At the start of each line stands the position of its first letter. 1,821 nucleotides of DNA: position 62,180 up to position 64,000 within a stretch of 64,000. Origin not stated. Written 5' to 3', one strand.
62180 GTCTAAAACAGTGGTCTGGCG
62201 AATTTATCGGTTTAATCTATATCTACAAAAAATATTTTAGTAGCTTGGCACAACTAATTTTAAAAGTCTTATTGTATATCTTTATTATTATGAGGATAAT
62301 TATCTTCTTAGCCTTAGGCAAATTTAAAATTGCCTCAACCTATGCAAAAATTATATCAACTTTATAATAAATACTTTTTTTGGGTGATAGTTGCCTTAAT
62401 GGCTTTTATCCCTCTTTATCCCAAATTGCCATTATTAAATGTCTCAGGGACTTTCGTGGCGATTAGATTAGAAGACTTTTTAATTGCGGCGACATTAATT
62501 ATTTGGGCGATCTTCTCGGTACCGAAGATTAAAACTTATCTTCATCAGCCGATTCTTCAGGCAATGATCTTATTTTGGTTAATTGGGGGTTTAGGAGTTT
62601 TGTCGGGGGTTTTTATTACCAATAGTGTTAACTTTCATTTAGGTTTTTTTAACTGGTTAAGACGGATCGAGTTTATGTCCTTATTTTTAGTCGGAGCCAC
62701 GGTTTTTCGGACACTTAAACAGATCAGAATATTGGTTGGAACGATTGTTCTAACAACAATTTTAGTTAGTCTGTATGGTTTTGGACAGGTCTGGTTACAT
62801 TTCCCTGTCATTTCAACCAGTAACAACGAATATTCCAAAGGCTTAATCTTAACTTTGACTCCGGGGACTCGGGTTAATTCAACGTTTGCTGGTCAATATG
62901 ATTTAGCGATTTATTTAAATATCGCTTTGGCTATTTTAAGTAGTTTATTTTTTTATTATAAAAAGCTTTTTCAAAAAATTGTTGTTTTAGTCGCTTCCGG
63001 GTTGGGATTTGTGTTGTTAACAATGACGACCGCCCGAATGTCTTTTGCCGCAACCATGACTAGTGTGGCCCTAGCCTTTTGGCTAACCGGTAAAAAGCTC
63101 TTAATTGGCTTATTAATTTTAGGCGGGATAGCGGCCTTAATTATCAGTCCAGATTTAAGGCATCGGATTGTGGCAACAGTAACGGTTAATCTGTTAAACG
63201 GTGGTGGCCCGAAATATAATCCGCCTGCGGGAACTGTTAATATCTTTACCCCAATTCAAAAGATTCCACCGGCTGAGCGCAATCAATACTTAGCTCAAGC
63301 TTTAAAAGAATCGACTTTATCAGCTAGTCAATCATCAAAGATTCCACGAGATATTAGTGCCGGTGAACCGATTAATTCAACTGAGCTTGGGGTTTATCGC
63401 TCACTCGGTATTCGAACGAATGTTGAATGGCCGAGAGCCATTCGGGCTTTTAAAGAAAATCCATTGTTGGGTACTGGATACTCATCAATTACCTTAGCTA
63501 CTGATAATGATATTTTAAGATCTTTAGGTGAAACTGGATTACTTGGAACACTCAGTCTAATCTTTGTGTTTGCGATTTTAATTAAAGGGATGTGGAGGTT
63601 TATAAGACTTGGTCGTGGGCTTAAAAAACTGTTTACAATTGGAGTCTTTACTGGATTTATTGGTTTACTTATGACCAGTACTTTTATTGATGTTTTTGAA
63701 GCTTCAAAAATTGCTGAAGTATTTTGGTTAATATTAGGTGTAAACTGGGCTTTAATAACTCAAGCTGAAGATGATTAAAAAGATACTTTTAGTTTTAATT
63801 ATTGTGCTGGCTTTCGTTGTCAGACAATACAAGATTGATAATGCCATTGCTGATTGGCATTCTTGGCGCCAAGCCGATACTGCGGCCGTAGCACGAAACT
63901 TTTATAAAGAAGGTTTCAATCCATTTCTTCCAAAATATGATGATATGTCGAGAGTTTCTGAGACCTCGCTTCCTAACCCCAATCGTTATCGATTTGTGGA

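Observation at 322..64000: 64-kb uninterrupted glycan-assembly supercluster with extreme glycosyltransferase paralogy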

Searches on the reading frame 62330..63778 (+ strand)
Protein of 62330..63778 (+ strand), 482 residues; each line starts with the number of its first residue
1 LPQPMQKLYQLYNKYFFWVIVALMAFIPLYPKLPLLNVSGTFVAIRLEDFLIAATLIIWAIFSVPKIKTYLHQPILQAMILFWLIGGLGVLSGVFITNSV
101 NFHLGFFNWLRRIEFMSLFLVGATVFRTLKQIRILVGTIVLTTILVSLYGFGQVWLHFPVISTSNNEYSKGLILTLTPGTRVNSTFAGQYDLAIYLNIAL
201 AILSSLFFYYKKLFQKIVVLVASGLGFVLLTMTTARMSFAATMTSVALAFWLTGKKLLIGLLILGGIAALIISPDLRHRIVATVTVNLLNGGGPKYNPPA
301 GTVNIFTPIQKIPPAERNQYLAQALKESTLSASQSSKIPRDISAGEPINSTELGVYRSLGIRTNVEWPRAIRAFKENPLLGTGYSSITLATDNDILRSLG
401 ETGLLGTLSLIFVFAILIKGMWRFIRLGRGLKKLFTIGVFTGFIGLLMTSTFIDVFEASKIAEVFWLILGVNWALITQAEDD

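Call 11: search_protein_families(library=pfam, proteins=[window:62330-63778:+], max_evalue=10)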
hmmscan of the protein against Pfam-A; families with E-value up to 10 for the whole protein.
window:62330-63778:+ (482 aa): 2 families
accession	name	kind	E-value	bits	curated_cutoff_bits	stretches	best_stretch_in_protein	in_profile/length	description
PF04932.20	Wzy_C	-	0.00033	20.9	31.7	1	224-410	4-148/149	O-Antigen ligase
PF05569.17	Peptidase_M56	-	0.067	12.8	31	1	4-90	23-113/296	BlaR1 peptidase M56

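Call 12: find_encoding_contigs(protein=window:62330-63778:+, flank=10000, max_places=4)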
Protein window:62330-63778:+ (482 aa): no gene with exactly this product is on record in the collection.

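Call 32: search_protein_families(library=ncbifam, proteins=[window:62330-63778:+], max_evalue=0.1)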
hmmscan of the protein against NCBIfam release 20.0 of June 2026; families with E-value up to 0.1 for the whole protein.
window:62330-63778:+ (482 aa): 1 family
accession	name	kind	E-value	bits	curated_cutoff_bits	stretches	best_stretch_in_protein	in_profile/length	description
TIGR00947.1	2A73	equivalog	9.2e-05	21.6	366.4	1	36-253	29-235/425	IctB family putative bicarbonate transporter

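Call 42: find_related_loci(query=A1, collection=metagenome_contigs, flank=10000)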
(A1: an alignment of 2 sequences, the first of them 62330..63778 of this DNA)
Query A1 (482 aa) in metagenome_contigs; peptide patterns used: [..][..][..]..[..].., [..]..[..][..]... (x = any residue, [..] = any of these).
600 stretches matched a pattern, but none encodes a relative of the query by tblastn (E <= 1e-3).

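Call 96: search_solved_structures(query=window:62330-63778:+, max_evalue=1)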
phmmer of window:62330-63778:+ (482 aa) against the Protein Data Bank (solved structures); distinct sequences matched with E-value up to 1: 1.
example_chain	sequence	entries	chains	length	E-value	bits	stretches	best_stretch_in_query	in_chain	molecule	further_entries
6g56_A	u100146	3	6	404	0.84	12.1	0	164-285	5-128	Alanine racemase 1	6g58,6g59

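Call 98: search_solved_structures(query=A6, max_evalue=10, show_alignments=1)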
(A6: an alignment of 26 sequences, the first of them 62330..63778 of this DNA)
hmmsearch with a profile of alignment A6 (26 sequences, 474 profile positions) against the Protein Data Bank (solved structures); distinct sequences matched with E-value up to 10: 1.
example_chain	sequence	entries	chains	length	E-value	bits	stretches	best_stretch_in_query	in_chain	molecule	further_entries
3d7r_A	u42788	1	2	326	2.2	10.5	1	20-49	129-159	Esterase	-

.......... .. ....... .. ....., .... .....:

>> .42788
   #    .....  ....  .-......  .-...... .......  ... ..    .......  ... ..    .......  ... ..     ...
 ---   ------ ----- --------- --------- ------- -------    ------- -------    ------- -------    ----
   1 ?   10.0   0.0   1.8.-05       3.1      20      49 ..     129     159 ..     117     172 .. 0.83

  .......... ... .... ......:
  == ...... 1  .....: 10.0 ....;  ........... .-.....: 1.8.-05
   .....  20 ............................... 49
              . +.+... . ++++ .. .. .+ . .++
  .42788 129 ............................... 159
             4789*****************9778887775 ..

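Call 99: search_protein_families(library=pfam, alignment_id=A6, max_evalue=0.01)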
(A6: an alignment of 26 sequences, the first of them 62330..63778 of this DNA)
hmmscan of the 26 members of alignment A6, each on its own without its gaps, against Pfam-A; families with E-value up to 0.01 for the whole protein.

A. member 1, window:62330-63778:+ (482 aa): 1 family
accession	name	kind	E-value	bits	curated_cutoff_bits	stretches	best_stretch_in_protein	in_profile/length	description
PF04932.20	Wzy_C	-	0.00033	20.9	31.7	1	224-410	4-148/149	O-Antigen ligase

B. families by the number of members that match (of 26 scanned): 2 families
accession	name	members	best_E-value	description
PF04932.20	Wzy_C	25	1.2e-10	O-Antigen ligase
PF00507.24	Oxidored_q4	1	0.0076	NADH-ubiquinone/plastoquinone oxidoreductase, chain 3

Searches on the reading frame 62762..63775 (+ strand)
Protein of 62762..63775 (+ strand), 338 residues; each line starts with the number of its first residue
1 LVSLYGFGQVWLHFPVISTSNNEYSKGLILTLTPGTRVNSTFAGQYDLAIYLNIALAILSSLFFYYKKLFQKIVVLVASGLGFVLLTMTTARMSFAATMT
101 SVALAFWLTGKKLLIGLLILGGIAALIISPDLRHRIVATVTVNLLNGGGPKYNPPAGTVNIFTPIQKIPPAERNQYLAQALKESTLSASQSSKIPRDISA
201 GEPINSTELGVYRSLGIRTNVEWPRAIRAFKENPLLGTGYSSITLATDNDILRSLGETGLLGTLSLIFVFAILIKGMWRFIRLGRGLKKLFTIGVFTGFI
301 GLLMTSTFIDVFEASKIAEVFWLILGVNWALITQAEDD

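Call 44: find_related_loci(query=A2, collection=metagenome_contigs, flank=10000)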
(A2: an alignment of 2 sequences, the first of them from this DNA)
Query A2 (338 aa) in metagenome_contigs; peptide patterns used: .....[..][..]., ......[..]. (x = any residue, [..] = any of these).
600 stretches matched a pattern (row limit reached: there are more); 463 encode a relative of the query (tblastn E <= 1e-3); the best 80 are kept; 80 distinct loci.
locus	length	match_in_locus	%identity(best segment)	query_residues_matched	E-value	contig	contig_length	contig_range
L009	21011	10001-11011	59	1-338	1e-125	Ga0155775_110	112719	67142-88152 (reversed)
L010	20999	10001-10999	57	4-338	6e-124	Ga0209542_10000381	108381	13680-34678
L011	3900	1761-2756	58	1-332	7e-124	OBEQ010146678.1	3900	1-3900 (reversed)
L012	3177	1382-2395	57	1-337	1e-123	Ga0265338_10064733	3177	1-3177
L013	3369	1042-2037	55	4-337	2e-122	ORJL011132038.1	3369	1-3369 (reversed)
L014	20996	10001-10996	57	5-336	1e-118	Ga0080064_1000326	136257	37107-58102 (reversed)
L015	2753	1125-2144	56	1-331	7e-121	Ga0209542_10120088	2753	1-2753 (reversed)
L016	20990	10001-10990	57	2-338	9e-116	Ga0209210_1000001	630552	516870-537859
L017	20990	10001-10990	57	2-338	9e-116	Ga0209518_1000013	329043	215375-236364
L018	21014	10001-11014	55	2-337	2e-109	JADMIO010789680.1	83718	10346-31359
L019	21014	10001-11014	55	2-337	2e-109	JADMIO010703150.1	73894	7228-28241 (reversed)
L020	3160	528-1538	54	1-338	7e-112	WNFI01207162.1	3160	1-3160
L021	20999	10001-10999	54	1-336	9e-109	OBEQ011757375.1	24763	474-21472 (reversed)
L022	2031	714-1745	53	1-338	2e-114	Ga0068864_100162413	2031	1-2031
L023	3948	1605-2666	49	1-338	3e-109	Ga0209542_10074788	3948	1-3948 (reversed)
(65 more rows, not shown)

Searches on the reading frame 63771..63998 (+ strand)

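Call 61: search_protein_families(library=pfam, proteins=[window:63771-63998:+], max_evalue=1)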
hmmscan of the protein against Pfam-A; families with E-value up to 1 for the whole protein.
window:63771-63998:+ (76 aa): 1 family
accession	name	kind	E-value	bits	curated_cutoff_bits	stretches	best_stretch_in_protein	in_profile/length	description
PF11139.14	SfLAP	-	0.088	12.7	35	1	6-37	161-192/213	Sap, sulfolipid-1-addressing protein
